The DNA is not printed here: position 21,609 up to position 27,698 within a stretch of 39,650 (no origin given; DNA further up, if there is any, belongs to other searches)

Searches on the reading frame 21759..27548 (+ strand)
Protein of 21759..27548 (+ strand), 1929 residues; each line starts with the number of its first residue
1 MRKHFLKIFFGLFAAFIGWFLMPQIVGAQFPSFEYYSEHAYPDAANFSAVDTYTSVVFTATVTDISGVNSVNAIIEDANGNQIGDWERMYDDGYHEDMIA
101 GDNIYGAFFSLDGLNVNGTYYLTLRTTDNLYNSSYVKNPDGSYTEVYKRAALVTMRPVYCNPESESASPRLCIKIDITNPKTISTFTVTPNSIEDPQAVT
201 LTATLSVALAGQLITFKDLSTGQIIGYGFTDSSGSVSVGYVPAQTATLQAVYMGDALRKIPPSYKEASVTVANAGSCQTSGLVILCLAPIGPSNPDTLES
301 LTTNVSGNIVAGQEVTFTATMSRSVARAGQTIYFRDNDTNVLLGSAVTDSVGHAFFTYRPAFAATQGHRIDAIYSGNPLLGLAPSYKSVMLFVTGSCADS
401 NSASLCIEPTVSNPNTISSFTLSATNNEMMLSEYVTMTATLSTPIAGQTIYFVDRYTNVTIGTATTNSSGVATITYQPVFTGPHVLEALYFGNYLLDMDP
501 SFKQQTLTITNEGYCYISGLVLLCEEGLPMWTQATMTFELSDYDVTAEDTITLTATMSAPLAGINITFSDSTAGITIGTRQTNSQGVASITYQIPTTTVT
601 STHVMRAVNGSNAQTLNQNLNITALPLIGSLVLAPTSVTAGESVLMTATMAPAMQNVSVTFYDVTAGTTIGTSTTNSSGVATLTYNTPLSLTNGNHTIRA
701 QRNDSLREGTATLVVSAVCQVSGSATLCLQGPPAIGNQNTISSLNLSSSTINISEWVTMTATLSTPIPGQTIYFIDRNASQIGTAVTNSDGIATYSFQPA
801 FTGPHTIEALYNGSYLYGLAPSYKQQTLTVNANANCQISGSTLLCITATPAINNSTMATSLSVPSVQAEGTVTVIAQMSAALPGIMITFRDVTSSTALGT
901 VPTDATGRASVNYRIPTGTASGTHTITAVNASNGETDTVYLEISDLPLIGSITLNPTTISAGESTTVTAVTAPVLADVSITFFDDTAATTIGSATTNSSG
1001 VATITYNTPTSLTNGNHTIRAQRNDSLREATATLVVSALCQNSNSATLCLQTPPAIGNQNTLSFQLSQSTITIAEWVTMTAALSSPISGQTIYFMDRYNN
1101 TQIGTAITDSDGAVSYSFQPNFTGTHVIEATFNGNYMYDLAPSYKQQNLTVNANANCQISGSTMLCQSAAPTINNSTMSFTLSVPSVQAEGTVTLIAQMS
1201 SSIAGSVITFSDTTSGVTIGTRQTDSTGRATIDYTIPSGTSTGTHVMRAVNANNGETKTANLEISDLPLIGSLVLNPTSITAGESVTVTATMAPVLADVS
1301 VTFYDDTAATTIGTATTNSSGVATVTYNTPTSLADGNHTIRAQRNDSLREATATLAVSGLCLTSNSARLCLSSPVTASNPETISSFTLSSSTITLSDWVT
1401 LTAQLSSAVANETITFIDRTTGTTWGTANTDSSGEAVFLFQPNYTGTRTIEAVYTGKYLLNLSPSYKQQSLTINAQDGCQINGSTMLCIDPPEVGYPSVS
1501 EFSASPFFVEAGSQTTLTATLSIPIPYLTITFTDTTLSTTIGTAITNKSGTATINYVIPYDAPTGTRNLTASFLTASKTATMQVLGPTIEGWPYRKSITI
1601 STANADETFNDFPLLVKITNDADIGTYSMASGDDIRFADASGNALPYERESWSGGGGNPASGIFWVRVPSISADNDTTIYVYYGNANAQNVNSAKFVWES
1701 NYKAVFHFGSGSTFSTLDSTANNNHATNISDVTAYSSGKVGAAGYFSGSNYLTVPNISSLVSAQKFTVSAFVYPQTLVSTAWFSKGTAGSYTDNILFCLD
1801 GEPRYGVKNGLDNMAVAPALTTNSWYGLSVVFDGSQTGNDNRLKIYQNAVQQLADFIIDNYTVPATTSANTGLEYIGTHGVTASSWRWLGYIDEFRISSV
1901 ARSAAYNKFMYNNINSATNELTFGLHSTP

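Call 8: search_protein_families(library=pfam, proteins=[window:21759-27548:+], max_evalue=0.1)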
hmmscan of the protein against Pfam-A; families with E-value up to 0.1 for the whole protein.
window:21759-27548:+ (1929 aa): 9 families
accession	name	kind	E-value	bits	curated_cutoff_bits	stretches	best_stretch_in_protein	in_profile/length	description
PF16640.11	Big_3_5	-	1.5e-70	234.2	35.5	11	745-831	2-88/88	Bacterial Ig-like domain (group 3)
PF11974.14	bMG3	-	1.1e-30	106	34.9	0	1296-1343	28-75/103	Bacterial alpha-2-macroglobulin MG3 domain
PF02369.22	Big_1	-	1.2e-16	61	34.9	2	757-812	23-81/93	Bacterial Ig-like domain (group 1)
PF10102.14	DUF2341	-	1.4e-14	54.7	23.4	1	1632-1697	2-64/84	Domain of unknown function (DUF2341)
PF01835.25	MG2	-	5e-08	33.6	32.8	0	1298-1352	35-91/96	MG2 domain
PF21226.3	MalQ_N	-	4.5e-06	27.4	24.1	0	994-1036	49-89/91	MalQ N-terminal beta sandwich domain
PF20009.4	GEVED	-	0.0017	19.5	24.4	0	1214-1257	16-59/78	GEVED domain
PF00630.25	Filamin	-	0.0018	19.5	26.9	0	786-814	57-85/93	Filamin/ABP280 repeat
PF24049.1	YOMG_N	-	0.023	15.1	27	0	674-709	21-56/89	YOMG N-terminal domain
